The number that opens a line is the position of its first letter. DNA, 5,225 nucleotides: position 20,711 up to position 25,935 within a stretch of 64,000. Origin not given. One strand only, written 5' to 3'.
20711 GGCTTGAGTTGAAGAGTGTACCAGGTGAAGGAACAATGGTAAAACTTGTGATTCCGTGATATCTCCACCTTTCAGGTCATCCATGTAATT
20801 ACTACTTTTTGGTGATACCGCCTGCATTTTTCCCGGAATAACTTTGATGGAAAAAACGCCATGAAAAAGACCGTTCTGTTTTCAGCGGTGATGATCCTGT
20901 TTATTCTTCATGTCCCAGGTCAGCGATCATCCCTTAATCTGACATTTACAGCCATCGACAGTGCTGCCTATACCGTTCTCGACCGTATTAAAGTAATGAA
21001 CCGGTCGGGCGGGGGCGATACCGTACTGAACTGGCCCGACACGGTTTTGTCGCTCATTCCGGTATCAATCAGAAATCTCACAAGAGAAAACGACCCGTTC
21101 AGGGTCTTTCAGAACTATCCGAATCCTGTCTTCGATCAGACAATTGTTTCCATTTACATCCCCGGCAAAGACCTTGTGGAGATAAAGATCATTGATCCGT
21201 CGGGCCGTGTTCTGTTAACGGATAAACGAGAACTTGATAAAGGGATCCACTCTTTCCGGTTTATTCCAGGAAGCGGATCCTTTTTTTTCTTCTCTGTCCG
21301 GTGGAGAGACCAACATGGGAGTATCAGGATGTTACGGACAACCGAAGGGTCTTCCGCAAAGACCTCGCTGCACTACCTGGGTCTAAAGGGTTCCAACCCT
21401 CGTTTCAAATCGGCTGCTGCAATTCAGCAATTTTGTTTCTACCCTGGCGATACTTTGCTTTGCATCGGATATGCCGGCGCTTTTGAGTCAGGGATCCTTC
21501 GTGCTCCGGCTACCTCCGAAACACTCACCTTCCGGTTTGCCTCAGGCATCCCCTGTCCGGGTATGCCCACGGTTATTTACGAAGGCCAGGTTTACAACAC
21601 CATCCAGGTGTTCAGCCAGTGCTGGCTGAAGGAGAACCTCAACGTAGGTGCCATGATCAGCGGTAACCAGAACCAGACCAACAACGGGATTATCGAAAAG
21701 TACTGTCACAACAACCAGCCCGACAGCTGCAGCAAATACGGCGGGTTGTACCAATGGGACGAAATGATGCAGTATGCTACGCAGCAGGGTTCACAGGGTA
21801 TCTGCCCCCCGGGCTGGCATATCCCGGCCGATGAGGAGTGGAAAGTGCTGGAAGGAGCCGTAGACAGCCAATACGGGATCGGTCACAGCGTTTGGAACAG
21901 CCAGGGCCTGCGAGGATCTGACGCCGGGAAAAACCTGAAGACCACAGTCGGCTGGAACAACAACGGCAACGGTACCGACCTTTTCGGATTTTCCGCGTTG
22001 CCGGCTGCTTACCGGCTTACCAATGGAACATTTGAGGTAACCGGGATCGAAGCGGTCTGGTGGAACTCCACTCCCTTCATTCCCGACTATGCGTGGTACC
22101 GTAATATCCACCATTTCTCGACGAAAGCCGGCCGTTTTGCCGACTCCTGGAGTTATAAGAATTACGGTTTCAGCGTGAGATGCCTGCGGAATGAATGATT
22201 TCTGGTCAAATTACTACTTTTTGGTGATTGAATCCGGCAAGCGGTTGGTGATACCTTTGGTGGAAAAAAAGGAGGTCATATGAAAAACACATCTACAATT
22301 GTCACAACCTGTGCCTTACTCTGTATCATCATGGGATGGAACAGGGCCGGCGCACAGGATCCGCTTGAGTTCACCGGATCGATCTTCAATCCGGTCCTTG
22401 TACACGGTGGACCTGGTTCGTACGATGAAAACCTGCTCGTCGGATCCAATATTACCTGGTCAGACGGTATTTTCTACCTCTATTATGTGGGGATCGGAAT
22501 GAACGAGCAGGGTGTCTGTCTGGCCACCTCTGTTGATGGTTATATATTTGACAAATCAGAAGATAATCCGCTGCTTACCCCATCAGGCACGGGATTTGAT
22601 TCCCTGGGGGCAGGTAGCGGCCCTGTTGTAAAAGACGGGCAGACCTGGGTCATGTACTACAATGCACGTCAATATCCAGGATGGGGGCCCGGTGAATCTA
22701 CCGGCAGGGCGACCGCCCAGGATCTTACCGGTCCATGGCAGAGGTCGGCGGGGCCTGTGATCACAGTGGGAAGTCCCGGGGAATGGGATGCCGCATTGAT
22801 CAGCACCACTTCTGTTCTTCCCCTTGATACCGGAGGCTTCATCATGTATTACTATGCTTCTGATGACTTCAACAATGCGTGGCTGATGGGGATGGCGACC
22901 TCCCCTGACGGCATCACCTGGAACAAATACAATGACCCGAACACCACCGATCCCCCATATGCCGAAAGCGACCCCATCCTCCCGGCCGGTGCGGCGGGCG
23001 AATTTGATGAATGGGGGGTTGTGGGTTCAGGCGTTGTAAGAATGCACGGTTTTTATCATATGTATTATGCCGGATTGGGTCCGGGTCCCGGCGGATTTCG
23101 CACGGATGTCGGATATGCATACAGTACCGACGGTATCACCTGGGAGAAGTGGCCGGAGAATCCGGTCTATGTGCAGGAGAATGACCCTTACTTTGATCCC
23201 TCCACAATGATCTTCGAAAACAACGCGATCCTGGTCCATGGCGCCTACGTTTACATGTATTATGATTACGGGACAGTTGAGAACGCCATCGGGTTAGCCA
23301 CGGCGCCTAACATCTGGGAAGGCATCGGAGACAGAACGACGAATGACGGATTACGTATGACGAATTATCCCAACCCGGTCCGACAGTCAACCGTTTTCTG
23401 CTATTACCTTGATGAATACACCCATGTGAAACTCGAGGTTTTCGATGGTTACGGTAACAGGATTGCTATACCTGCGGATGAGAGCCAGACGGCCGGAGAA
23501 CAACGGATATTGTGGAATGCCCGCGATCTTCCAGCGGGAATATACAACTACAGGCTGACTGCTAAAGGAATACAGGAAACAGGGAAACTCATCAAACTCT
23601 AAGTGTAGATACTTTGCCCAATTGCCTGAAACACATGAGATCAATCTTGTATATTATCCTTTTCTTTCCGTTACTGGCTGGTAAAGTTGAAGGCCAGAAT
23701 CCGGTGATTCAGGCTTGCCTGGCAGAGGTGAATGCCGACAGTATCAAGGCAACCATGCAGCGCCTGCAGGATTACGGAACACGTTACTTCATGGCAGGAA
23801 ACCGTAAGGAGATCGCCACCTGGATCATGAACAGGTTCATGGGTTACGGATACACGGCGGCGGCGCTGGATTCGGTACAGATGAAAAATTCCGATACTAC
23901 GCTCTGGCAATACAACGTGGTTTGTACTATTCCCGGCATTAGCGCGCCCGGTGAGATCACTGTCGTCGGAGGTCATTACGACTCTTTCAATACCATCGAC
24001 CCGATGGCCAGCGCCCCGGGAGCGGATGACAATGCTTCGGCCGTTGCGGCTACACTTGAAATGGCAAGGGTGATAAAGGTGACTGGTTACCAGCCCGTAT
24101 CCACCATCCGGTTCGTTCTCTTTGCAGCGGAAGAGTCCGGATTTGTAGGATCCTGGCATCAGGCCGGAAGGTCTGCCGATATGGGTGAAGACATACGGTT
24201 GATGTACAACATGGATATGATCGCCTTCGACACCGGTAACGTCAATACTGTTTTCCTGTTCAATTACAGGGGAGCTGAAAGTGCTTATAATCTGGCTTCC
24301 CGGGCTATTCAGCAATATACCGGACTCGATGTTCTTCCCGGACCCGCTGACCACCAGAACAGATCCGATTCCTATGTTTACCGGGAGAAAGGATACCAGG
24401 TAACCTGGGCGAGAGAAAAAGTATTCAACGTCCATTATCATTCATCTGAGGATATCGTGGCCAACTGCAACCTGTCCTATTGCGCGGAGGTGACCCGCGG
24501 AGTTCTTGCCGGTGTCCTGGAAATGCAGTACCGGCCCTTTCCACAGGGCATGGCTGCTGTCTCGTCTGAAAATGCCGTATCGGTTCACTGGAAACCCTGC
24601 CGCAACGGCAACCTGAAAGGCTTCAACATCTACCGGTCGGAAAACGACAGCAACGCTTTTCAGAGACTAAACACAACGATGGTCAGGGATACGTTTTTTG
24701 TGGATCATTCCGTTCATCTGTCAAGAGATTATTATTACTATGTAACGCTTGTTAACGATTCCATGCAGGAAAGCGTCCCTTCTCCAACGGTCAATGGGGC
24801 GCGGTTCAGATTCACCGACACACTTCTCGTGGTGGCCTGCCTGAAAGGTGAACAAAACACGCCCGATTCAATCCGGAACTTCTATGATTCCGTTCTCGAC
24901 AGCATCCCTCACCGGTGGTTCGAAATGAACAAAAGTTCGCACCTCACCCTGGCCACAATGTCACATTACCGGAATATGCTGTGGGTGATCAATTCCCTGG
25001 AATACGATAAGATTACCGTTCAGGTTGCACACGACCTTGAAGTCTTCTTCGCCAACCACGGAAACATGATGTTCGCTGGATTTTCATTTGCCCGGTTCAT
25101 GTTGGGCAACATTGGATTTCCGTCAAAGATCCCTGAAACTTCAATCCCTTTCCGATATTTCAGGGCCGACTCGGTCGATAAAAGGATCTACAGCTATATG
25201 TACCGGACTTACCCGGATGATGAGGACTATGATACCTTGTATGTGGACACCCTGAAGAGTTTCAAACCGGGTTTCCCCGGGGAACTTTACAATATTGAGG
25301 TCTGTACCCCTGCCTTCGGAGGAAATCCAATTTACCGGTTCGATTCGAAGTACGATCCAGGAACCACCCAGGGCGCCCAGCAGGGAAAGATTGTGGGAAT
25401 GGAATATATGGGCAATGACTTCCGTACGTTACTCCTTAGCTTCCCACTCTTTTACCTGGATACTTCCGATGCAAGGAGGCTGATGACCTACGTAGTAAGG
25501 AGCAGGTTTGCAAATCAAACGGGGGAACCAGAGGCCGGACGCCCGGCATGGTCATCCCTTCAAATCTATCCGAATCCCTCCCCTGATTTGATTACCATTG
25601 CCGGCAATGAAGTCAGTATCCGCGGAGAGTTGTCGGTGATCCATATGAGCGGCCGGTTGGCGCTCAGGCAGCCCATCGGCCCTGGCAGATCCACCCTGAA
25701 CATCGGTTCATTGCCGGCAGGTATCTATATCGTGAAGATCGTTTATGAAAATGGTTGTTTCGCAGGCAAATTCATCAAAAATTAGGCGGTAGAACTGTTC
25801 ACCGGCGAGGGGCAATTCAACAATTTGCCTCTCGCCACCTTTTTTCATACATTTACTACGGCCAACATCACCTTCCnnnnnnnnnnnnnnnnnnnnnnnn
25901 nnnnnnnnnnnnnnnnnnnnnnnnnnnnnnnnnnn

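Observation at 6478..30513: Eight promoter regions share one rigid skeleton with a hexamer exactly 39-40 nt upstream of a TAnnTTTG-like box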

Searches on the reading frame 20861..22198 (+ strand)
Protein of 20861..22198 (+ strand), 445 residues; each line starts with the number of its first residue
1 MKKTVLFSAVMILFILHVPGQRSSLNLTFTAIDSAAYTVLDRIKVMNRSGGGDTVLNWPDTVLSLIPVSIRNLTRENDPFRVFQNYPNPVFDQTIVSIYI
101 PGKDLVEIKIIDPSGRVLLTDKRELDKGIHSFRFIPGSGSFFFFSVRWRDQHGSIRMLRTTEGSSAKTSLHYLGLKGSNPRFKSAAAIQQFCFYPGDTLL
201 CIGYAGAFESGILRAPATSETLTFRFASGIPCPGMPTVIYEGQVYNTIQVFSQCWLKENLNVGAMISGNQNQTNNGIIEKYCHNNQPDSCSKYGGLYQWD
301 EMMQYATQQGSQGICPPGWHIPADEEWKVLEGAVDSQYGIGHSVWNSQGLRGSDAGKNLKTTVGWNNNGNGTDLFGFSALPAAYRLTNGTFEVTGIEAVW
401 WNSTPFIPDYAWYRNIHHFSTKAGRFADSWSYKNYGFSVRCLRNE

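Call 4: search_protein_families(library=pfam, proteins=[window:20861-22198:+])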
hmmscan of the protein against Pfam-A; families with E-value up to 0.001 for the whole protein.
window:20861-22198:+ (445 aa): 1 family
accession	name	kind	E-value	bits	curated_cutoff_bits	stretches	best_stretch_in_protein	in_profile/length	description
PF09603.15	Fib_succ_major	-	5.7e-29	102.1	33.9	1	252-443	5-187/187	Fibrobacter succinogenes major domain (Fib_succ_major)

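Call 21: search_protein_families(library=pfam, max_evalue=0.01, proteins=[window:20861-22198:+])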
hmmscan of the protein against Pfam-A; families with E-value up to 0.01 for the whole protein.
window:20861-22198:+ (445 aa): 1 family
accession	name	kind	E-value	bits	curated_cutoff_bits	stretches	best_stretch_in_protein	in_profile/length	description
PF09603.15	Fib_succ_major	-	5.7e-29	102.1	33.9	1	252-443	5-187/187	Fibrobacter succinogenes major domain (Fib_succ_major)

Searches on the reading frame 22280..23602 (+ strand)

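Call 4: search_protein_families(library=pfam, proteins=[window:22280-23602:+])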
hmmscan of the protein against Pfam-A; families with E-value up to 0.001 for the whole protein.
window:22280-23602:+ (440 aa): 1 family
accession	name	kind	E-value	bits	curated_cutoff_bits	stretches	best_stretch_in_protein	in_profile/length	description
PF18962.6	Por_Secre_tail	-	3.4e-05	24.5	27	1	363-438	2-74/75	Secretion system C-terminal sorting domain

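Call 21: search_protein_families(library=pfam, max_evalue=0.01, proteins=[window:22280-23602:+])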
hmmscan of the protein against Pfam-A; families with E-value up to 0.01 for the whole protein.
window:22280-23602:+ (440 aa): 1 family
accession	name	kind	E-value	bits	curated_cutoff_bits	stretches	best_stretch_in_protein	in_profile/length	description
PF18962.6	Por_Secre_tail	-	3.4e-05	24.5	27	1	363-438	2-74/75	Secretion system C-terminal sorting domain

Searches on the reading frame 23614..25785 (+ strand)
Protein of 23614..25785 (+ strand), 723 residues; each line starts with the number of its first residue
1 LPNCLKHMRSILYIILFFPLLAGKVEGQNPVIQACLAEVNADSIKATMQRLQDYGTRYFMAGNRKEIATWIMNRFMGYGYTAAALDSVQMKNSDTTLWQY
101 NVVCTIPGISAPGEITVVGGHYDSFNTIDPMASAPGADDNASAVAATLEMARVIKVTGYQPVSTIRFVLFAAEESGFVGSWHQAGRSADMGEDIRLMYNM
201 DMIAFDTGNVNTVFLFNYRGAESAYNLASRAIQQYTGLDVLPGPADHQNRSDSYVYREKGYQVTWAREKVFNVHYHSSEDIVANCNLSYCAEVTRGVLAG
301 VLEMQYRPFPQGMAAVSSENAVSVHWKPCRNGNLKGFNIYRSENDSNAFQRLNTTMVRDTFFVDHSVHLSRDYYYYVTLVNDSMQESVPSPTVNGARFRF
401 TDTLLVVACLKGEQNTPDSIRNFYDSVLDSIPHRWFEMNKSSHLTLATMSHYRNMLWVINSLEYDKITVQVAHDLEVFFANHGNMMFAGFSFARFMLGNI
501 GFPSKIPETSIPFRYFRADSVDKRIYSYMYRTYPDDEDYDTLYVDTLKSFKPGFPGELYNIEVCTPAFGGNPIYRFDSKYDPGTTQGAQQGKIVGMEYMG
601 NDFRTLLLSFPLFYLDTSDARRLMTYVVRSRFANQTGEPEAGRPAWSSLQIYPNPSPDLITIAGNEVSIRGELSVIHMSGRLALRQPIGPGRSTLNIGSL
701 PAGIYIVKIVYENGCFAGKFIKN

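Call 4: search_protein_families(library=pfam, proteins=[window:23614-25785:+])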
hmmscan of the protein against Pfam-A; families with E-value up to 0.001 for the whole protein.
window:23614-25785:+ (723 aa): 3 families
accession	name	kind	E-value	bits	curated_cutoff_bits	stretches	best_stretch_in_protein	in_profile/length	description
PF04389.22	Peptidase_M28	-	1.4e-32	113.4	21.3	1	101-299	1-191/193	Peptidase family M28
PF18962.6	Por_Secre_tail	-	4e-08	33.9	27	1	651-720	1-73/75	Secretion system C-terminal sorting domain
PF01546.33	Peptidase_M20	-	6.4e-06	26.6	24.6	1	130-203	26-96/206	Peptidase family M20/M25/M40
